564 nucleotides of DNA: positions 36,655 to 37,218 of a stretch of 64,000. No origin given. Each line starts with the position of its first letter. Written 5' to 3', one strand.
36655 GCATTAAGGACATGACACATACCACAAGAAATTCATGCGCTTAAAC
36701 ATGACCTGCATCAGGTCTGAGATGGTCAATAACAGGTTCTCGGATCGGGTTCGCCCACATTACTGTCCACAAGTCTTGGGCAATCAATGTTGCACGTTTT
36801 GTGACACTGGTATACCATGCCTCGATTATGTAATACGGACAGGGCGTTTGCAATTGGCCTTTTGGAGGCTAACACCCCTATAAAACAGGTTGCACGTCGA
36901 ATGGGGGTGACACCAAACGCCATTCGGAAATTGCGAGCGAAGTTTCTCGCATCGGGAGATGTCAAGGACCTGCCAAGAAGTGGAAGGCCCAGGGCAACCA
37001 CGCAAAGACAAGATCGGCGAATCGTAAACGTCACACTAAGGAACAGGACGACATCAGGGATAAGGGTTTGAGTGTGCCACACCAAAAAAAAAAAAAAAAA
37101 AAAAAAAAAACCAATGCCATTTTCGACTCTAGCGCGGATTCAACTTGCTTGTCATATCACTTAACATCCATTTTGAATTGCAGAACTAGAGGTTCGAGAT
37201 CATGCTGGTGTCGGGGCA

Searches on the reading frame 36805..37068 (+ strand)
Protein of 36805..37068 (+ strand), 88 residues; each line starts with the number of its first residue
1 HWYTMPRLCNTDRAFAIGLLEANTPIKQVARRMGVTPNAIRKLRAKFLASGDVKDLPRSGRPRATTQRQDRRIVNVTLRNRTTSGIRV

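Call 63: search_protein_families(library=pfam, proteins=[window:36805-37068:+], max_evalue=0.001)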
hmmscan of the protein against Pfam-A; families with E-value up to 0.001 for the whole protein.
window:36805-37068:+ (88 aa): 5 families
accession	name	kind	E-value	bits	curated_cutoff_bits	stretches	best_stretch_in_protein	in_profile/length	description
PF13551.12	HTH_29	-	3.4e-06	27.5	28.1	1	13-68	1-61/64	Winged helix-turn helix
PF01527.26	HTH_Tnp_1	-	7e-06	26.6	24.1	1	19-60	18-58/75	Transposase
PF13518.12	HTH_28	-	0.00013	22.4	25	1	13-63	2-52/52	Helix-turn-helix domain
PF13384.12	HTH_23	-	0.00016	21.8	24.6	1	13-51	7-45/50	Homeodomain-like domain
PF13565.12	HTH_32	-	0.00054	20.9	33.7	1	40-80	2-44/73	Homeodomain-like domain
